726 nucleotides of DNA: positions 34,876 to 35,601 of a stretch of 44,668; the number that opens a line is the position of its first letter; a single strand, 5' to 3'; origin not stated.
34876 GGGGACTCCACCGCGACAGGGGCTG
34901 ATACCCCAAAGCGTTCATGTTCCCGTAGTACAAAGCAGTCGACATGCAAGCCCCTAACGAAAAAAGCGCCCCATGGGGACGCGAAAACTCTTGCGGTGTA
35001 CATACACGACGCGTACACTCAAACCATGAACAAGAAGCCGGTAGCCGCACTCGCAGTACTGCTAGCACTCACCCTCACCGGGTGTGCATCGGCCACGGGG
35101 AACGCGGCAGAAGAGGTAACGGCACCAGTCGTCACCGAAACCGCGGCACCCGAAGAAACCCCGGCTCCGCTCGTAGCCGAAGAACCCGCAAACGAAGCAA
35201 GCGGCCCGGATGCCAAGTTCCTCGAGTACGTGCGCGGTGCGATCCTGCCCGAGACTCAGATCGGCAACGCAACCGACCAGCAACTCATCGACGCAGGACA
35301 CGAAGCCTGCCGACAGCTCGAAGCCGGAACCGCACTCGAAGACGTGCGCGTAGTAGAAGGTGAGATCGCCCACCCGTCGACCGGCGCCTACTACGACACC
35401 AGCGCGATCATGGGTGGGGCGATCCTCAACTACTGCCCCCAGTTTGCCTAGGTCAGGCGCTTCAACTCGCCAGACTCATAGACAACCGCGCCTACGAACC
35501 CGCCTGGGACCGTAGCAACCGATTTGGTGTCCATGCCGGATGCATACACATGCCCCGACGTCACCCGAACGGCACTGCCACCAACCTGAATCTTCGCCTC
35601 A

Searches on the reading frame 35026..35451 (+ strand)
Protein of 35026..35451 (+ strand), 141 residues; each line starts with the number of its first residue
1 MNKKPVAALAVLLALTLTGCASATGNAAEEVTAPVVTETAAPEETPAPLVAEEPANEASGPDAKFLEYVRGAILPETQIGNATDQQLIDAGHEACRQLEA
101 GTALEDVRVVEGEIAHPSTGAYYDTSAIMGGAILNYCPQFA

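Call 11: search_protein_families(library=pfam, proteins=[window:35026-35451:+], max_evalue=0.1)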
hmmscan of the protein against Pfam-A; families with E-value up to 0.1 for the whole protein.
window:35026-35451:+ (141 aa): 1 family
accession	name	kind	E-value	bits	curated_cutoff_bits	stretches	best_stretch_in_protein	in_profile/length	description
PF05305.19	DUF732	-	3.2e-09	37.5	22.4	1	62-139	2-72/72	Protein of unknown function (DUF732)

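Call 12: search_protein_families(library=phrogs, proteins=[window:35026-35451:+], max_evalue=0.01)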
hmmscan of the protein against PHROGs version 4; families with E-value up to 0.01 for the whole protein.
window:35026-35451:+ (141 aa): 4 families
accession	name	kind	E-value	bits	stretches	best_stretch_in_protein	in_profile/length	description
phrog_11935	-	unknown function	5e-09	37.2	1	1-140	1-140/143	-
phrog_658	-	unknown function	7.1e-08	33.1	1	7-139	40-137/161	-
phrog_16415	-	unknown function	1.8e-05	26.1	1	7-140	13-143/147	-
phrog_12816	-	unknown function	0.00019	22.7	1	6-102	7-102/140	-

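Call 84: search_protein_families(library=padloc, proteins=[window:35026-35451:+], max_evalue=0.01)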
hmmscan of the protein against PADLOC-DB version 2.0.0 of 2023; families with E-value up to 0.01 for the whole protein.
window:35026-35451:+ (141 aa): 0 families
